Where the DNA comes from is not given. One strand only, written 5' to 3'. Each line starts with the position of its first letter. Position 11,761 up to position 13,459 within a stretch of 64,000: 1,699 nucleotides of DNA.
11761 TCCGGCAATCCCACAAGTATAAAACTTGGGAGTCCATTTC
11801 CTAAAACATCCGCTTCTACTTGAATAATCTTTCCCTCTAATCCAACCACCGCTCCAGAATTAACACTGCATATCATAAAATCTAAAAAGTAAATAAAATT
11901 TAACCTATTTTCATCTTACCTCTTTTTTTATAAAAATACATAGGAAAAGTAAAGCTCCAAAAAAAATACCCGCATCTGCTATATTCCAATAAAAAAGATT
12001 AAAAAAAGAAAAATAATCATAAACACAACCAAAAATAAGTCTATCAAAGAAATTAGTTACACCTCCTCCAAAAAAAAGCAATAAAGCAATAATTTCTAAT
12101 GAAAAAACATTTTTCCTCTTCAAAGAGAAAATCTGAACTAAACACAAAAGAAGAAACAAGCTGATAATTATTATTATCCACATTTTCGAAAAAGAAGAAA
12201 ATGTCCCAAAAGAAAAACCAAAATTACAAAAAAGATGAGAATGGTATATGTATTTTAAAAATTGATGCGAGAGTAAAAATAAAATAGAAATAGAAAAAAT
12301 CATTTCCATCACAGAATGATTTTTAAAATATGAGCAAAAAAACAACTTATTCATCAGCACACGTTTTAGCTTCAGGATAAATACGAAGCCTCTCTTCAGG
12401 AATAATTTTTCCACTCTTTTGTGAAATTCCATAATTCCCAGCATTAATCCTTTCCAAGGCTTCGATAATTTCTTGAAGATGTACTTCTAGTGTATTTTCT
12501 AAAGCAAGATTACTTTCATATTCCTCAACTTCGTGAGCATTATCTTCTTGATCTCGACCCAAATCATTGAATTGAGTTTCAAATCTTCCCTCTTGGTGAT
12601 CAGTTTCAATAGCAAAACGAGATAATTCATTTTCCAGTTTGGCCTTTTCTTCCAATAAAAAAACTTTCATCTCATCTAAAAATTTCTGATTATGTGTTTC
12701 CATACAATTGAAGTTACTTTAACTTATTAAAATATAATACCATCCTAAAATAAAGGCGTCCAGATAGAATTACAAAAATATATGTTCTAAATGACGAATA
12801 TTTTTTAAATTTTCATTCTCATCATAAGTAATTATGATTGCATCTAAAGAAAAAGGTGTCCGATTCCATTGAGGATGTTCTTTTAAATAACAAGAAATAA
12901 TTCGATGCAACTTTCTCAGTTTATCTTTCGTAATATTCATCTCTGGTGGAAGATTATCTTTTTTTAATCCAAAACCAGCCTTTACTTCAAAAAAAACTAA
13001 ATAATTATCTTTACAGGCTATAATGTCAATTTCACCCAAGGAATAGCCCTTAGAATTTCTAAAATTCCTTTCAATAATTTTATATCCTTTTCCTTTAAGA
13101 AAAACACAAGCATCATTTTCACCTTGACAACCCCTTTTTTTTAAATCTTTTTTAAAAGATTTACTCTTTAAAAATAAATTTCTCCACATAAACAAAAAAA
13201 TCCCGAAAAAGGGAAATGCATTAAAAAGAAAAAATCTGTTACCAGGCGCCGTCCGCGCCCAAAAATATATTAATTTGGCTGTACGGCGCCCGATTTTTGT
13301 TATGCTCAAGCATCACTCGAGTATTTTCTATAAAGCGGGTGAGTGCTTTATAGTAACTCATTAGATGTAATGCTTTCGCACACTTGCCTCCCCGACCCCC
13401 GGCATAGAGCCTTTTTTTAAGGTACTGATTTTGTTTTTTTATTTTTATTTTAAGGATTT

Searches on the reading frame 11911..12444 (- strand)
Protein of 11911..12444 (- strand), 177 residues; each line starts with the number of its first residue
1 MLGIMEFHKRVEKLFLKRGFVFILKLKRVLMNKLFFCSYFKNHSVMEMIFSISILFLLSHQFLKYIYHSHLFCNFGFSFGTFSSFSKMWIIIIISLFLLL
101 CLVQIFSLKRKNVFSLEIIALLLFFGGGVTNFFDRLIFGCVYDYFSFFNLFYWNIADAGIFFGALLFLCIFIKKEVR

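Call 24: search_protein_families(library=pfam, proteins=[window:11911-12444:-])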
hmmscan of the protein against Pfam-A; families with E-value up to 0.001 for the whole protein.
window:11911-12444:- (177 aa): 1 family
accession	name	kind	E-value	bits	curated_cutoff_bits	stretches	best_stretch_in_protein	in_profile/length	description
PF01252.23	Peptidase_A8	-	6.3e-15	56.1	25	1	61-171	27-140/142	Signal peptidase (SPase) II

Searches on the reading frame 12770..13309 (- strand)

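Call 24: search_protein_families(library=pfam, proteins=[window:12770-13309:-])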
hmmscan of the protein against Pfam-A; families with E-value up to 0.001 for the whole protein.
window:12770-13309:- (179 aa): 2 families
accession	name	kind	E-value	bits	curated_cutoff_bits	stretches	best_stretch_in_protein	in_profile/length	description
PF02021.23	UPF0102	-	3.3e-17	63.1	23.6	1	63-159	1-79/80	Uncharacterised protein family UPF0102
PF08378.17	NERD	-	0.00038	21.4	22.1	1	60-113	2-58/111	Nuclease-related domain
